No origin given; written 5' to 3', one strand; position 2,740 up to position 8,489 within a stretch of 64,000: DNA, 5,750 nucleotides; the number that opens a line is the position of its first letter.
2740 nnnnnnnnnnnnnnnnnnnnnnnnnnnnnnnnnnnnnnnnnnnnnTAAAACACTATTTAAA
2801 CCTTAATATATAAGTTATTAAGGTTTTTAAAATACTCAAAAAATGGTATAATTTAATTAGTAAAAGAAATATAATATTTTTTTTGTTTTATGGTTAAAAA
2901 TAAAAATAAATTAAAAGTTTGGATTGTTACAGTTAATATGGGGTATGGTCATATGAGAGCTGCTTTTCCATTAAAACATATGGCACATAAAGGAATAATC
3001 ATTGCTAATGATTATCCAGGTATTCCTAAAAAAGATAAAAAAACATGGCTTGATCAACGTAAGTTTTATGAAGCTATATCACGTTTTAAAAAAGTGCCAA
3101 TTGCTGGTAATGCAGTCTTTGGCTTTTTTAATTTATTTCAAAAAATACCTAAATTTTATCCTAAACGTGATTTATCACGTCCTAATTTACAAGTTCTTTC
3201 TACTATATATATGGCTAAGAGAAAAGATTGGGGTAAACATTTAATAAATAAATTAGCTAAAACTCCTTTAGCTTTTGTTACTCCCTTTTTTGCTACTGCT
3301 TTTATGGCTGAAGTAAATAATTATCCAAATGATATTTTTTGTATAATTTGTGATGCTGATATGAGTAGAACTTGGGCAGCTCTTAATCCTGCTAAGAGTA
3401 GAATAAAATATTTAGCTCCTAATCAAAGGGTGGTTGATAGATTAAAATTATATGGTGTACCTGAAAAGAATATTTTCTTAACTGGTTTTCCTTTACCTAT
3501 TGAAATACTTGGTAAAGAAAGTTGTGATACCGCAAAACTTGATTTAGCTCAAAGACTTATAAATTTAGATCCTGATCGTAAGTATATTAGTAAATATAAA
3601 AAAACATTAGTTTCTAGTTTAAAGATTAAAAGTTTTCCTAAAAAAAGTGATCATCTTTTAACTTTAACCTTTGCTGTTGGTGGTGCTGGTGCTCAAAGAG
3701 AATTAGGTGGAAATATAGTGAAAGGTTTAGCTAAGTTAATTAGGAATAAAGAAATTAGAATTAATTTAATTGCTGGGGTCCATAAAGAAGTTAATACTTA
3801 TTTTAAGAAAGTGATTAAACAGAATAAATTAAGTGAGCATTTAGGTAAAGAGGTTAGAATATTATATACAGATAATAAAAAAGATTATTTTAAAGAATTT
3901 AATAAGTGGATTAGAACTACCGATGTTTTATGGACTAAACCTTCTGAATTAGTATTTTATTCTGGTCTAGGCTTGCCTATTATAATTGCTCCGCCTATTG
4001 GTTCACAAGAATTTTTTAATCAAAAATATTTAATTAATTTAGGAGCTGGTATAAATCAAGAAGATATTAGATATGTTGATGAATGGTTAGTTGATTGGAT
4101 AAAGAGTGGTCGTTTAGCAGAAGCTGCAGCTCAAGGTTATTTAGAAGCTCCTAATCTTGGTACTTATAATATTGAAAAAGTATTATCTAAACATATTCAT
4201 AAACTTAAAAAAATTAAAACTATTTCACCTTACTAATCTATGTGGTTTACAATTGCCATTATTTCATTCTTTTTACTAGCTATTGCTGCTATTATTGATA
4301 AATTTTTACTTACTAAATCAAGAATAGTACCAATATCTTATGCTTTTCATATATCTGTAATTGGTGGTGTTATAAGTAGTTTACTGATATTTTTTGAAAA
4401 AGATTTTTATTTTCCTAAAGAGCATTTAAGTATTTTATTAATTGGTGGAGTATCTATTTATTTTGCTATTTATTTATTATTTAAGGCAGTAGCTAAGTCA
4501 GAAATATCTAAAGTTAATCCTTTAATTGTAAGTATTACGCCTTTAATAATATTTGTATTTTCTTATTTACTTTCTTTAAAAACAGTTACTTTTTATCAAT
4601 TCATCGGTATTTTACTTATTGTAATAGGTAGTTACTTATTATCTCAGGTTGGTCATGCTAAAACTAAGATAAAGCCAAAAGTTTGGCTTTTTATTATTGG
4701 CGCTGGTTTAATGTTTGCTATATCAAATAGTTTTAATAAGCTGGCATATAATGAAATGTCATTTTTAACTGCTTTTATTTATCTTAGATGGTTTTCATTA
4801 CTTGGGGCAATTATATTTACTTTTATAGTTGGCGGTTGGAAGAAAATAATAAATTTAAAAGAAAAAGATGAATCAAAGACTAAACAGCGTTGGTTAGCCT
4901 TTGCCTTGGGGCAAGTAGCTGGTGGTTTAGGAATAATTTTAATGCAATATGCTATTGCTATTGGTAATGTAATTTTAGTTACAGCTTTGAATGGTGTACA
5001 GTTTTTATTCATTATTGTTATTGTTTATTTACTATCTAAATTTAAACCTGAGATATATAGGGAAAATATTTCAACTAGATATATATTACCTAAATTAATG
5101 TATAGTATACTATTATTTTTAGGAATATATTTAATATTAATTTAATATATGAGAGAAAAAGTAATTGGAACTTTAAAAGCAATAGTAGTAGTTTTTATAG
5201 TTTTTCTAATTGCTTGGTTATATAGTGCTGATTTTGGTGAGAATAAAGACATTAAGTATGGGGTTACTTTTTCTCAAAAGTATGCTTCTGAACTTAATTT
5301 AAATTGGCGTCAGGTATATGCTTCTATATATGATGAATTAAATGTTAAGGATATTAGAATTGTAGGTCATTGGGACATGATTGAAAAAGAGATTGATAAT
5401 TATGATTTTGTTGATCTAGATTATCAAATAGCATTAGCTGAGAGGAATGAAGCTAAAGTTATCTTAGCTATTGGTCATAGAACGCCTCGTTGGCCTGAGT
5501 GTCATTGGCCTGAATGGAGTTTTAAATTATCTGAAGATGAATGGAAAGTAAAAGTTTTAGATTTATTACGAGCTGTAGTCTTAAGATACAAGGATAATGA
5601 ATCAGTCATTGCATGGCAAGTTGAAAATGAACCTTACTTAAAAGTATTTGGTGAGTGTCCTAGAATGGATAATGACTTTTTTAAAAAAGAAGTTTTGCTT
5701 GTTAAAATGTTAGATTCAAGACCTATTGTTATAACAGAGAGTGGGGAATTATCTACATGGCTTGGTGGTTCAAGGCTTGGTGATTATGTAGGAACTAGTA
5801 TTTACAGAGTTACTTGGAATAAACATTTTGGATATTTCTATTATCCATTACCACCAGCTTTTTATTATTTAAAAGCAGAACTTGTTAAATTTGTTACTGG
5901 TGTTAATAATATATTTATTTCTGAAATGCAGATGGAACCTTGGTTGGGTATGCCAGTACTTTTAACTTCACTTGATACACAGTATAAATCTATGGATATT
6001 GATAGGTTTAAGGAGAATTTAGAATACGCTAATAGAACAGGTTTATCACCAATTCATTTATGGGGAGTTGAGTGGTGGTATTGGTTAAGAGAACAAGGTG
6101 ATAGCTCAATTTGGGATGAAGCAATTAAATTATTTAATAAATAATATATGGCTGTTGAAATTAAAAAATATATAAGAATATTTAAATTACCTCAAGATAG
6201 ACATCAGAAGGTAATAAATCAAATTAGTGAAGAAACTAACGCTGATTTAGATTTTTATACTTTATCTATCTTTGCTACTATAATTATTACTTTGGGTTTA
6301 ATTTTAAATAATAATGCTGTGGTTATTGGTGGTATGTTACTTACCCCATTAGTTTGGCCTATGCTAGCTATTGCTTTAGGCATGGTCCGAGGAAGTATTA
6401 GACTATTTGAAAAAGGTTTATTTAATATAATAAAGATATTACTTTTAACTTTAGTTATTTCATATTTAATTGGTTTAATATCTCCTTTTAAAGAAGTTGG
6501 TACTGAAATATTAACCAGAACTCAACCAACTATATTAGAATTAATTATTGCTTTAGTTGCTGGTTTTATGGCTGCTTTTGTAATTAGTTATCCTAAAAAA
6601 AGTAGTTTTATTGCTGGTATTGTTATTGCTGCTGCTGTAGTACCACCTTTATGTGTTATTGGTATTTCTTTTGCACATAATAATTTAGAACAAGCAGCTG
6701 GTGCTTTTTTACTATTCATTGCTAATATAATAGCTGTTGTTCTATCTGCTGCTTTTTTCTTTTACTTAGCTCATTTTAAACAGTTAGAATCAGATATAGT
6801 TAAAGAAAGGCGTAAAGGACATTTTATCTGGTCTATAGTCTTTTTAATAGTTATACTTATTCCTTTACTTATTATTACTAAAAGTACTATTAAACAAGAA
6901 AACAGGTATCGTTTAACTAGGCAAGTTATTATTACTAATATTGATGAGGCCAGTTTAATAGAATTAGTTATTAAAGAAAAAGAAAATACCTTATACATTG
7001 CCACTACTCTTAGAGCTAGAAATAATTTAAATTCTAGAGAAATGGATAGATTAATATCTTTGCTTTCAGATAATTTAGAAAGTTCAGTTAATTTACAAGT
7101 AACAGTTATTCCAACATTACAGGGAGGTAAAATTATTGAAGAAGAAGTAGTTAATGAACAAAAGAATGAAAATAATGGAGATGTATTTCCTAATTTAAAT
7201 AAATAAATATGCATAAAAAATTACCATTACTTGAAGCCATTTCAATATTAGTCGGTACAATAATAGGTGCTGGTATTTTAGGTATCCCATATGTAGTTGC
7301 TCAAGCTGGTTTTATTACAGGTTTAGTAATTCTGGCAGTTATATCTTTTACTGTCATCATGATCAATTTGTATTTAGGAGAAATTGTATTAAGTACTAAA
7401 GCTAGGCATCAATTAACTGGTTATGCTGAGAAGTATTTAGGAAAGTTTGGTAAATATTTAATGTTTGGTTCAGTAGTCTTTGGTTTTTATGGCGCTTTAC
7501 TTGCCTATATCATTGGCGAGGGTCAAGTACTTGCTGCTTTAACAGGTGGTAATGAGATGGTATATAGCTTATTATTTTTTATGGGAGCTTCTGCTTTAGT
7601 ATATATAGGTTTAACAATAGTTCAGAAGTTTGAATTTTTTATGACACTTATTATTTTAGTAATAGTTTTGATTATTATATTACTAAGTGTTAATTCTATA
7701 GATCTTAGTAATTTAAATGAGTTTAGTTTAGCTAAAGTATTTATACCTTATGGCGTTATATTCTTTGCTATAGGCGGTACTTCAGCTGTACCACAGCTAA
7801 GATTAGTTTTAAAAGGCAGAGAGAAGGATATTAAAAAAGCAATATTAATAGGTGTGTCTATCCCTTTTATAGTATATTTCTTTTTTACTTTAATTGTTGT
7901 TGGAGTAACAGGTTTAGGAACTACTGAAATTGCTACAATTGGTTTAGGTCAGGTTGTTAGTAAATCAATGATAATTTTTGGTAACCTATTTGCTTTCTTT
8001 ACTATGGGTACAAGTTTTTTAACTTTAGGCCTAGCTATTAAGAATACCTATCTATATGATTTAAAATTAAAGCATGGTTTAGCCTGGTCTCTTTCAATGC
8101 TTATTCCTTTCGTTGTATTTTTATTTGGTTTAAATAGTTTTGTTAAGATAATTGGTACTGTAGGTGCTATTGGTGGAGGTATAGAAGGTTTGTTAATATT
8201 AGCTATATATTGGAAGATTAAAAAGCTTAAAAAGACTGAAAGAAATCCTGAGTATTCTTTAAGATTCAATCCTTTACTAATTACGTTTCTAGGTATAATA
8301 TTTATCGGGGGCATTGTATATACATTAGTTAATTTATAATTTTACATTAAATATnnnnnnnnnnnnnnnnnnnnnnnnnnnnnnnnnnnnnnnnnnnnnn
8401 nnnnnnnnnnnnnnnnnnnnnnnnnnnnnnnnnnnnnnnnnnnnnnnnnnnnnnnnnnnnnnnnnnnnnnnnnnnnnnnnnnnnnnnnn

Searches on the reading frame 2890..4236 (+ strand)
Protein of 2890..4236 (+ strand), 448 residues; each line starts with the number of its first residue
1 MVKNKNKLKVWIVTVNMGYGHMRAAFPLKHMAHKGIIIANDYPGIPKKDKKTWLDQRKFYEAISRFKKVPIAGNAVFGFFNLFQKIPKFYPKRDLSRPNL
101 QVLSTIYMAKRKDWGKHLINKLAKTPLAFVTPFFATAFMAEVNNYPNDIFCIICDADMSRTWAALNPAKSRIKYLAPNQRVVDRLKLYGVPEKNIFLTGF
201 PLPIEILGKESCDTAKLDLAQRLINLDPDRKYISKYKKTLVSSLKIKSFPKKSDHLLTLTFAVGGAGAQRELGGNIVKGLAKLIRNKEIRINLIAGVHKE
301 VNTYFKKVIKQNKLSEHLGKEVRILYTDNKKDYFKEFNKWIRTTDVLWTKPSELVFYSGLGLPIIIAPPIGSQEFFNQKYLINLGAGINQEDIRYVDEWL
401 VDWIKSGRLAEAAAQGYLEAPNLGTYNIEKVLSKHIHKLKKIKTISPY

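Call 72: search_protein_families(library=pfam, proteins=[window:2890-4236:+], max_evalue=0.00001)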
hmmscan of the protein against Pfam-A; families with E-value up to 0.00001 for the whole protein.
window:2890-4236:+ (448 aa): 1 family
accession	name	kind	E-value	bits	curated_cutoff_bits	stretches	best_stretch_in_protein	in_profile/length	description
PF22053.2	DUF6938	-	3.2e-14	53.6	27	1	259-425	40-224/236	Domain of unknown function (DUF6938)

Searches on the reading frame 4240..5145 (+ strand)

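Call 72: search_protein_families(library=pfam, proteins=[window:4240-5145:+], max_evalue=0.00001)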
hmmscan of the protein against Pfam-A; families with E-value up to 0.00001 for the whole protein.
window:4240-5145:+ (301 aa): 1 family
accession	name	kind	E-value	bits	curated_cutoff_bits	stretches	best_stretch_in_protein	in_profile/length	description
PF00892.27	EamA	-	3.7e-17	63.3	28.2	1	3-135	4-134/135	EamA-like transporter family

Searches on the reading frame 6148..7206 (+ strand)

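Call 72: search_protein_families(library=pfam, proteins=[window:6148-7206:+], max_evalue=0.00001)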
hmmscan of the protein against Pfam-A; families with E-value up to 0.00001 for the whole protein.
window:6148-7206:+ (352 aa): 1 family
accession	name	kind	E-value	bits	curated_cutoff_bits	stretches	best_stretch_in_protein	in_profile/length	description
PF04087.19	DUF389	-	5.8e-33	114.3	23.9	1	63-199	1-137/137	Domain of unknown function (DUF389)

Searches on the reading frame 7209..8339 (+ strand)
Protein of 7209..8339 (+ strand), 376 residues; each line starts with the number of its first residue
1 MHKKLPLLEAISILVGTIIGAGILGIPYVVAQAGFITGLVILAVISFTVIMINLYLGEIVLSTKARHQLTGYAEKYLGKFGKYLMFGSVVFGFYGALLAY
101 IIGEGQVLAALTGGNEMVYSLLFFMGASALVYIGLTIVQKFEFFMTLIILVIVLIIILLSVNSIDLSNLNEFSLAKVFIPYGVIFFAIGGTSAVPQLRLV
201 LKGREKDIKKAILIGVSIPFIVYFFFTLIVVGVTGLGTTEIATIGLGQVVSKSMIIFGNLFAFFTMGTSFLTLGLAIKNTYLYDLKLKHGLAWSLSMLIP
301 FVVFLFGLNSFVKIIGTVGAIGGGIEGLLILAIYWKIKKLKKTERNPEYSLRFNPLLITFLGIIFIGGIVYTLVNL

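Call 72: search_protein_families(library=pfam, proteins=[window:7209-8339:+], max_evalue=0.00001)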
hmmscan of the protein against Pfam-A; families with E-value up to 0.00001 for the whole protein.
window:7209-8339:+ (376 aa): 2 families
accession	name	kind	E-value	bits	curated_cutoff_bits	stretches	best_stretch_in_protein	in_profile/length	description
PF03222.19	Trp_Tyr_perm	-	1.1e-31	110.8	22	1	7-363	5-387/393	Tryptophan/tyrosine permease family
PF01490.24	Aa_trans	-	3e-08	33.2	25.6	1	8-371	6-406/410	Transmembrane amino acid transporter protein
